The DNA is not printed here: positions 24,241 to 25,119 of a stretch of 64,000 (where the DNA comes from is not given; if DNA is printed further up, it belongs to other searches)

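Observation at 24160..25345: Low-GC islet with two hypothetical genes next to a nested-palindrome repeat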

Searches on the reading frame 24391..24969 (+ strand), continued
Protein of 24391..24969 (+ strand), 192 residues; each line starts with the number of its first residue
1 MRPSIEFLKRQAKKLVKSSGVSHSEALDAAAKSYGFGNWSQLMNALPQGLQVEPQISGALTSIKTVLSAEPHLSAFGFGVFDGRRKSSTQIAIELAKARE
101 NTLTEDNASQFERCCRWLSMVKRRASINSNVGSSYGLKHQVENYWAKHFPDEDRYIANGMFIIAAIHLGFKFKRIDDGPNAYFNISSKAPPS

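Call 67: search_protein_families(library=padloc, alignment_id=A1, max_evalue=0.01)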
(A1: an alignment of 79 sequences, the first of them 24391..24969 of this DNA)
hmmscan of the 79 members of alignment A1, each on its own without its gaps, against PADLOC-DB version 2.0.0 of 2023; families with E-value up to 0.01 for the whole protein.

A. member 1, window:24391-24969:+ (192 aa): 0 families

B. families by the number of members that match (of 79 scanned): 8 families
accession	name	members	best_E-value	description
PDLC00384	SduA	1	8.8e-07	DUF4263 domain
PDLC00394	SduA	1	1.9e-05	DUF4263 domain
PDLC00405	SduA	1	2.2e-05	DUF4263 domain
PDLC00391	SduA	1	9.2e-05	DUF4263 domain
PDLC00400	SduA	1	0.0036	DUF4263 domain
PDLC00389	SduA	1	0.0052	DUF4263 domain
PDLC00392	SduA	1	0.0054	DUF4263 domain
PDLC03504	REase_II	1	0.0056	Type II restriction enzyme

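Call 70: search_protein_families(library=pfam, proteins=[P0034, P0140, P0006, P0015, P0031, P0083, P0098], max_evalue=0.01)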
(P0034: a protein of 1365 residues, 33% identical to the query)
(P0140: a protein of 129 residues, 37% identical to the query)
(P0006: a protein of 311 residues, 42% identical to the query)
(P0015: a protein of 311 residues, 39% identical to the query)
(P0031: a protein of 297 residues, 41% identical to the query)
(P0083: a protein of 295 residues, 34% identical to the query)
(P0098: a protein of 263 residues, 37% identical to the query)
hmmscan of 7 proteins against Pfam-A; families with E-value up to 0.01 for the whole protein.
P0034 (1365 aa): 10 families
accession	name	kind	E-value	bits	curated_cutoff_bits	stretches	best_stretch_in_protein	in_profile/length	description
PF05345.18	He_PIG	-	1.1e-91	301.8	24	7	684-771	3-96/96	Putative Ig domain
PF17656.6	ChapFlgA_N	-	1.4e-13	51.5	27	0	891-947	9-65/77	FlgA N-terminal domain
PF24547.1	DUF7601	-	5.9e-10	40.2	27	0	1210-1235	17-44/116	Domain of unknown function (DUF7601)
PF00630.25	Filamin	-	4.2e-09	37.6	26.9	0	739-773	14-47/93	Filamin/ABP280 repeat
PF24908.1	Ig_SIBA-E_2nd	-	1.2e-07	32.4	27.8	0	1280-1323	42-85/117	Integrin beta-like protein A-E, second Ig-like domain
PF18203.6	IPTL-CTERM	-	6.9e-07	29.4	20.8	1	1334-1361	1-28/28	IPTL-CTERM motif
PF02415.23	Chlam_PMP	-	6.8e-06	26.2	20.6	1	235-252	1-18/19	Chlamydia polymorphic membrane protein (Chlamydia_PMP) repeat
PF14219.11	DUF4328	-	3.5e-05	23.9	27.2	0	947-1008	11-72/166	Domain of unknown function (DUF4328)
PF17892.7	Cadherin_5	-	0.00023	21.4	26.5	0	919-956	60-97/98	Cadherin-like domain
PF23722.1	Beta-sand_DEX1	-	0.0045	18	27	0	1297-1325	69-97/99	DEX1 beta-sandwich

P0140 (129 aa): 1 family
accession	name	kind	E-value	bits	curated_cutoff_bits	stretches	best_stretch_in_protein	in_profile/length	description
PF20066.5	Glyoxalase_8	-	0.005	17.3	23.7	1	16-46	23-53/143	Glyoxalase superfamily protein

P0006 (311 aa): 0 families

P0015 (311 aa): 0 families

P0031 (297 aa): 0 families

P0083 (295 aa): 0 families

P0098 (263 aa): 1 family
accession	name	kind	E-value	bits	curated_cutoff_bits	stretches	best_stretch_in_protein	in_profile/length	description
PF06855.17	YozE_SAM_like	-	3e-05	24.6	25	1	201-249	2-52/66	YozE SAM-like fold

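Call 72: find_encoding_contigs(protein=P0171, flank=8000, max_places=1)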
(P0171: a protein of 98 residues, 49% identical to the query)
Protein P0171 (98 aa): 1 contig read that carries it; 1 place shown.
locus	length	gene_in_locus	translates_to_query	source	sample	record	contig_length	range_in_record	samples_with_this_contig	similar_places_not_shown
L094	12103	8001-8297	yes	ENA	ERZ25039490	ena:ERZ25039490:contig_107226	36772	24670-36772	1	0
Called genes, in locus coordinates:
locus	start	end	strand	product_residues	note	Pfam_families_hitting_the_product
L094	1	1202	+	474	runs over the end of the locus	PF13546:DDE_5, PF01609:DDE_Tnp_1 (weak)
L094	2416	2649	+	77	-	-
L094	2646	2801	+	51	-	-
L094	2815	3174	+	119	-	PF00270:DEAD (weak), PF04851:ResIII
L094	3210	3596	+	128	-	-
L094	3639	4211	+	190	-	-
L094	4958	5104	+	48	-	-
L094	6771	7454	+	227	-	-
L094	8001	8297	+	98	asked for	-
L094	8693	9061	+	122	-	-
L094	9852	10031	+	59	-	-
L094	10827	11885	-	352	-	PF00656:Peptidase_C14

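Call 73: find_encoding_contigs(protein=P0157, flank=8000, max_places=2)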
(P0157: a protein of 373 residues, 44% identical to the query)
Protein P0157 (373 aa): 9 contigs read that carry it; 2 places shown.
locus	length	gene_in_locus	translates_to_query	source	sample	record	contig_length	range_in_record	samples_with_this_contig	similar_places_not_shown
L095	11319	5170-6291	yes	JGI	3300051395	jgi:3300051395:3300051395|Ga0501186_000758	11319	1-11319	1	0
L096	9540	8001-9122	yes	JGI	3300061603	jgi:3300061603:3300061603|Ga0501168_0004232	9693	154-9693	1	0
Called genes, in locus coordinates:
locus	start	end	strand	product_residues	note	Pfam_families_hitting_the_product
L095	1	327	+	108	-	?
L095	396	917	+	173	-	PF04851:ResIII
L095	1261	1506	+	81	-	PF08327:AHSA1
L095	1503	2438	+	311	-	PF00850:Hist_deacetyl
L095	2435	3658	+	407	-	PF00152:tRNA-synt_2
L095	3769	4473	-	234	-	-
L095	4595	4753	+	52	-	-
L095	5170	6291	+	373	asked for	-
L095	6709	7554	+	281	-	-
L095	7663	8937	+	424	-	PF02195:ParB_N (weak), PF03602:Cons_hypoth95 (faint), PF01555:N6_N4_Mtase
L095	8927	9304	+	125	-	PF18932:DUF5681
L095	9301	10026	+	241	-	-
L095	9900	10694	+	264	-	PF17289:Terminase_6C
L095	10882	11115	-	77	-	-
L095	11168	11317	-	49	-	?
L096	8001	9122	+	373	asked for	-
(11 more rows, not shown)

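Call 74: find_encoding_contigs(protein=P0131, flank=8000, max_places=1)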
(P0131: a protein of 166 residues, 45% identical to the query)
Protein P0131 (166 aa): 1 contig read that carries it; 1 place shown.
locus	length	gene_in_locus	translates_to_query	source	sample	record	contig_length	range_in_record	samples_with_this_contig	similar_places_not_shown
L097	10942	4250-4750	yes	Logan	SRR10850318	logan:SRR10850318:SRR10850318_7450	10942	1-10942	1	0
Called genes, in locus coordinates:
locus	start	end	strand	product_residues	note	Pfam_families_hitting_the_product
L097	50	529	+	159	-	-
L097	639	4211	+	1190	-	-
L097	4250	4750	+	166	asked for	-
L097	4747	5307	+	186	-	-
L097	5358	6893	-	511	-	PF05272:VapE-like_dom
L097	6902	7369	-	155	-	-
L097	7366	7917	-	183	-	PF01807:Zn_ribbon_DnaG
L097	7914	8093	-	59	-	-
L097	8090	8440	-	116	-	-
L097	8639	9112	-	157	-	-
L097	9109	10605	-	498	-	PF00270:DEAD (weak), PF04851:ResIII, PF00271:Helicase_C (weak)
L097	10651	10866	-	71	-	-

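Call 75: find_encoding_contigs(protein=P0172, flank=8000, max_places=1)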
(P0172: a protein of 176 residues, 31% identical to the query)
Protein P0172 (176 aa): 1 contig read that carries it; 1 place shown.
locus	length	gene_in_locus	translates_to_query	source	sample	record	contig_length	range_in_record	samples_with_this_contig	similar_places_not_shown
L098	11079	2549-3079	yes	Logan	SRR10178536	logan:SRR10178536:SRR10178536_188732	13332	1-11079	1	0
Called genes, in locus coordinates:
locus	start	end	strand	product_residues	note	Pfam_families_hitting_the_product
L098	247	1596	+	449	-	PF13356:Arm-DNA-bind_3, PF00589:Phage_integrase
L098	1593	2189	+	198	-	-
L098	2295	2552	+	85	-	-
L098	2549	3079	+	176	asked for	-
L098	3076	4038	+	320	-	PF23639:DUF7146, PF13362:Toprim_3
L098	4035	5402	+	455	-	PF08706:D5_N, PF19263:DUF5906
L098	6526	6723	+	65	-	-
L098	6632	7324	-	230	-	-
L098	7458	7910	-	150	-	-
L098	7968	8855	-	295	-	PF12760:Zn_ribbon_IS1595, PF12762:DDE_Tnp_IS1595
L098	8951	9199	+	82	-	-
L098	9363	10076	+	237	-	-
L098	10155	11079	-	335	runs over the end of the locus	-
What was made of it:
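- In L097 it lies beside VapE and DnaG-type genes (calls 74, 75).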

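Call 76: search_protein_families(library=pfam, proteins=[L086:4713-5792:+, L087:4653-5732:+, L086:5974-6759:+, L087:5743-6660:+, L098:1593-2189:+, L098:2295-2552:+, L097:4747-5307:+, L097:639-4211:+, L085:4204-5166:-], max_evalue=0.01)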
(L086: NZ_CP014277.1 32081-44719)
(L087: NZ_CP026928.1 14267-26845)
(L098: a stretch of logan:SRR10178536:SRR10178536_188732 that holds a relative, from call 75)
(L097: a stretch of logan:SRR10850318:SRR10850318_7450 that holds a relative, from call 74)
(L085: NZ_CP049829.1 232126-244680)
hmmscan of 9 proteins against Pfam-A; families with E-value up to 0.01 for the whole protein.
L086:4713-5792:+ (359 aa): 1 family
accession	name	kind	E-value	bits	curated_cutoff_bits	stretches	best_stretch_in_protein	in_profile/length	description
PF04326.19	SLFN_AlbA_2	-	1.3e-15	58.4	25.3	1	20-144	1-117/118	Schlafen, AlbA_2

L087:4653-5732:+ (359 aa): 1 family
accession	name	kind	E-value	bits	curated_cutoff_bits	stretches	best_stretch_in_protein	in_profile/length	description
PF04326.19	SLFN_AlbA_2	-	5e-17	62.9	25.3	1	20-144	1-117/118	Schlafen, AlbA_2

L086:5974-6759:+ (261 aa): 0 families

L087:5743-6660:+ (305 aa): 0 families

L098:1593-2189:+ (198 aa): 1 family
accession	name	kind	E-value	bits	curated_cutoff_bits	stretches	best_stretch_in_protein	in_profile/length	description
PF21715.3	CggR_N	-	0.008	16.3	30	0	101-134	3-36/71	CggR N-terminal DNA binding domain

L098:2295-2552:+ (85 aa): 0 families

L097:4747-5307:+ (186 aa): 0 families

L097:639-4211:+ (1190 aa): 0 families

L085:4204-5166:- (320 aa): 0 families

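Call 81: search_protein_families(library=pfam, alignment_id=A1, max_evalue=1)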
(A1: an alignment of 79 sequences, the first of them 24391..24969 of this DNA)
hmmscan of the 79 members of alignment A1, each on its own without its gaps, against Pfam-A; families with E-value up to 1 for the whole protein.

A. member 1, window:24391-24969:+ (192 aa): 3 families
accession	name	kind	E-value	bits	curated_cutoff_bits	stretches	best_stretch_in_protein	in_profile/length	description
PF20066.5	Glyoxalase_8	-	5.6e-05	23.7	23.7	1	3-59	6-71/143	Glyoxalase superfamily protein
PF14217.11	DUF4327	-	0.022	15.3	27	1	4-46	2-44/67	Domain of unknown function (DUF4327)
PF12872.13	OST-HTH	-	0.039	14.2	23.8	1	32-55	41-64/71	OST-HTH/LOTUS domain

B. families by the number of members that match (of 79 scanned): 39 families (the first 25 are shown)
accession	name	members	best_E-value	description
PF20066.5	Glyoxalase_8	8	5.6e-05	Glyoxalase superfamily protein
PF17590.7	DUF5488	2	0.026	Family of unknown function (DUF5488)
PF05368.20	NmrA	2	0.14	NmrA-like family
PF14082.12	SduA_C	1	2.8e-10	Shedu protein SduA, C-terminal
PF06855.17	YozE_SAM_like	1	3e-05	YozE SAM-like fold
PF19915.4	bpX0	1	0.0021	MoxR-vWA-beta-propeller ternary system domain bpX0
PF09405.15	Btz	1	0.0051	CASC3/Barentsz eIF4AIII binding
PF13675.11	PilJ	1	0.011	Type IV pili methyl-accepting chemotaxis transducer N-term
PF23125.1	Xre-MbcA-ParS_M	1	0.016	Antitoxin Xre/MbcA/ParS-like, middle domain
PF21729.3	IRX15_IRX15L_GXM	1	0.019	IRX15/IRX15L/GXM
PF14217.11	DUF4327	1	0.022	Domain of unknown function (DUF4327)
PF04304.18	DUF454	1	0.027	Protein of unknown function (DUF454)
PF05082.18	Rop-like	1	0.031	Rop-like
PF12872.13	OST-HTH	1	0.039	OST-HTH/LOTUS domain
PF16791.10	Connexin40_C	1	0.049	Connexin 40 C-terminal domain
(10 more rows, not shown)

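Call 82: list_cluster_members(proteins=[P0001, P0003, P0004, P0163])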
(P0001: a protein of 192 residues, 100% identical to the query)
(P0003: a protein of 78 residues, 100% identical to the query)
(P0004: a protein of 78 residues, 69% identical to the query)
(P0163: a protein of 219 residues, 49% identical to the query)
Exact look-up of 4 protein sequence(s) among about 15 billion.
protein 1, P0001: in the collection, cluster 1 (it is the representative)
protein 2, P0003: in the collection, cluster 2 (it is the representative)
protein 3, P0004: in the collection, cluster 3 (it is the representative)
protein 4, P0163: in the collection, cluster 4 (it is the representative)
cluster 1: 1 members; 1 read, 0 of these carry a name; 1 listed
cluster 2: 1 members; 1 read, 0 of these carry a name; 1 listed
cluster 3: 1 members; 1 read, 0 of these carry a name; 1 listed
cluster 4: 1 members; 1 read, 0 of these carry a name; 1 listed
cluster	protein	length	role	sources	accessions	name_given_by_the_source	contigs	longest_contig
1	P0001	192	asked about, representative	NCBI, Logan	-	-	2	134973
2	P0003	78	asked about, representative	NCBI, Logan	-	-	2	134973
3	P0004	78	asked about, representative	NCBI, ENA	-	-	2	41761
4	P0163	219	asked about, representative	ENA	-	-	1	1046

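Call 88: search_protein_families(library=phrogs, proteins=[P0008, P0010, P0124, P0145, P0042, P0132, P0053, P0028, P0006, P0015], max_evalue=0.001)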
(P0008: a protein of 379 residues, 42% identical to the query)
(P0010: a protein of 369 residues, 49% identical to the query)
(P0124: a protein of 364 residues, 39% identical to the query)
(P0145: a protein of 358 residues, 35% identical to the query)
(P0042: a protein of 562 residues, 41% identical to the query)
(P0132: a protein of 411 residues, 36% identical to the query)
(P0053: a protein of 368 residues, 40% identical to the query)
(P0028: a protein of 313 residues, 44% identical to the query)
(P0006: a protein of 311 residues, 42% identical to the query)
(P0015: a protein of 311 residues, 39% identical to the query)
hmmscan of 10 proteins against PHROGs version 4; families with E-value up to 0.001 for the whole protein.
P0008 (379 aa): 1 family
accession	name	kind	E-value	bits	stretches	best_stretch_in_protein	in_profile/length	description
phrog_9576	-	unknown function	0.00045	21.2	1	155-205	65-109/136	-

P0010 (369 aa): 2 families
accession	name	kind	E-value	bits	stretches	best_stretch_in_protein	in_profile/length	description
phrog_9576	-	unknown function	1.3e-06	29.4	1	147-205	57-110/136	-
phrog_17839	-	unknown function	0.00024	21.9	1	134-203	117-187/237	-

P0124 (364 aa): 2 families
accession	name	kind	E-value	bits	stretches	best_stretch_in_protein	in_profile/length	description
phrog_17839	-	unknown function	8.8e-14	52.7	1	221-336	98-213/237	-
phrog_9576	-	unknown function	7.2e-07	30.3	1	246-328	50-124/136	-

P0145 (358 aa): 1 family
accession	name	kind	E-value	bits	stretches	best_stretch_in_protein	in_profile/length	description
phrog_17839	-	unknown function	5.8e-18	66.4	1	241-351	121-229/237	-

P0042 (562 aa): 2 families
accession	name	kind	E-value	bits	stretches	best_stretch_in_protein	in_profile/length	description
phrog_9576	-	unknown function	8e-08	33.3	1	478-550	58-124/136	-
phrog_17839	-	unknown function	1.5e-05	25.8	1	466-550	119-205/237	-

P0132 (411 aa): 3 families
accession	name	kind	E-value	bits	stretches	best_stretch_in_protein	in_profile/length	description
phrog_17839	-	unknown function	1.5e-07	32.4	1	266-378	108-219/237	-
phrog_28020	-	unknown function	2.6e-07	31.9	0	127-220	93-186/194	-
phrog_9576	-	unknown function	3.2e-06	28.2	1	277-363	45-123/136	-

P0053 (368 aa): 1 family
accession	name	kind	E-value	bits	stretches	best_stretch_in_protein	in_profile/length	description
phrog_9576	-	unknown function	5.3e-05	24.2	1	25-138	24-127/136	-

P0028 (313 aa): 1 family
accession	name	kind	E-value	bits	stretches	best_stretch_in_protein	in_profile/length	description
phrog_17839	-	unknown function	6.3e-07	30.3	1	38-123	107-190/237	-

P0006 (311 aa): 2 families
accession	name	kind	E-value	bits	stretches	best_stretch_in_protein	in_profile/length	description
phrog_9576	-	unknown function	9.7e-12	46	1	120-218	36-127/136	-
phrog_17839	-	unknown function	7.1e-05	23.6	1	125-215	114-205/237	-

P0015 (311 aa): 1 family
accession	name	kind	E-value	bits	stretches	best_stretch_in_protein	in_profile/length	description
phrog_9576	-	unknown function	7.2e-08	33.5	1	129-214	52-127/136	-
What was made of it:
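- Closest known: PHROG families phrog_17839 and phrog_9576. Same: Ten larger relatives match them as well (call 88).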

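Call 89: search_protein_families(library=pfam, proteins=[L003:3-1586:-, L003:1864-2328:+, L091:9266-10153:-, L091:10207-11439:-, L091:5650-7758:-, L092:9232-10299:-, L095:6709-7554:+, L095:3769-4473:-], max_evalue=0.001)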
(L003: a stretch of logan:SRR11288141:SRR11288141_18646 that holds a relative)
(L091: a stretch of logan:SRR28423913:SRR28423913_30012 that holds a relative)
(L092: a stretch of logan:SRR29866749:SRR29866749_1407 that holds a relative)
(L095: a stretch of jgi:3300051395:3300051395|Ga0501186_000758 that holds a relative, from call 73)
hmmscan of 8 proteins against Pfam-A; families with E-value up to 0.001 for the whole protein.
L003:3-1586:- (528 aa): 0 families

L003:1864-2328:+ (154 aa): 0 families

L091:9266-10153:- (295 aa): 0 families

L091:10207-11439:- (410 aa): 0 families

L091:5650-7758:- (702 aa): 3 families
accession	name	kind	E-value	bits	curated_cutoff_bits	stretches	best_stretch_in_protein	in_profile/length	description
PF04545.22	Sigma70_r4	-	5.4e-08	32.7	24.1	1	345-372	18-45/50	Sigma-70, region 4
PF08722.17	Tn7_TnsA-like_N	-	3.8e-07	31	26.5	1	537-610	2-83/85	TnsA-like endonuclease N terminal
PF03118.21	RNA_pol_A_CTD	-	0.00026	21.1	23.8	0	80-127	14-61/67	Bacterial RNA polymerase, alpha chain C terminal domain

L092:9232-10299:- (355 aa): 0 families

L095:6709-7554:+ (281 aa): 0 families

L095:3769-4473:- (234 aa): 0 families

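Call 91: find_related_loci(query=A1, collection=viral_contigs, flank=3000)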
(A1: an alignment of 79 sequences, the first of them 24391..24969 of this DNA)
Query A1 (192 aa) in viral_contigs; peptide patterns used: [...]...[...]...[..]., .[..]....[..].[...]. (x = any residue, [..] = any of these).
248 stretches matched a pattern; 144 encode a relative of the query (tblastn E <= 1e-3); the best 80 are kept; 80 distinct loci.
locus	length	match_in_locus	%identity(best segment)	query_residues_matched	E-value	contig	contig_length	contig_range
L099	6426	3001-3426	41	43-187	2e-23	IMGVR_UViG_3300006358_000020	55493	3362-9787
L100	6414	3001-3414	41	47-187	1e-21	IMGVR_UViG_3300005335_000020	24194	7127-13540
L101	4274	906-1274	39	62-187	2e-20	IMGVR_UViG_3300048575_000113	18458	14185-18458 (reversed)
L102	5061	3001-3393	37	46-189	1e-18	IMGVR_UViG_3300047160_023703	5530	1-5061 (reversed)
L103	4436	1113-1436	37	63-188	8e-17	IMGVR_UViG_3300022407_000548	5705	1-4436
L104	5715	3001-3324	37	63-188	8e-17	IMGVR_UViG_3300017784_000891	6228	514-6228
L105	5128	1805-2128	37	63-188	7e-17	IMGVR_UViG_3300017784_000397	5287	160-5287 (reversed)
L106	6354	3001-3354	38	60-186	2e-16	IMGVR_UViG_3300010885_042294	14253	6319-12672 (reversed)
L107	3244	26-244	53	110-188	3e-16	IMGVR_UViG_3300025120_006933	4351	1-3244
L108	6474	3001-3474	31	10-189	4e-16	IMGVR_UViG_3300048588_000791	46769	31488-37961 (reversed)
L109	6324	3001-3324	35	54-189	5e-16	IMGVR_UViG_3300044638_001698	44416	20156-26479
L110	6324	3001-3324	35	54-189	5e-16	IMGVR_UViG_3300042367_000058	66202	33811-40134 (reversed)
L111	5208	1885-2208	35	54-189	4e-16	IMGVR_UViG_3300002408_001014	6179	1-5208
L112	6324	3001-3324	35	54-189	5e-16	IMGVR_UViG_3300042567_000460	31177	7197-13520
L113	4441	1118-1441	35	54-189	4e-16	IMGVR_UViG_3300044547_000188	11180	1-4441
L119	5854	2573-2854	38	63-185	3e-15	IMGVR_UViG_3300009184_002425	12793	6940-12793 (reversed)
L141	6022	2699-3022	34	67-185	3e-13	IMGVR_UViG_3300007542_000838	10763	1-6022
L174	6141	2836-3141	31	58-185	9e-11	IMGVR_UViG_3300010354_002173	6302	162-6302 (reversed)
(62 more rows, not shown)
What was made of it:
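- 144 IMG/VR viral contigs (call 91).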
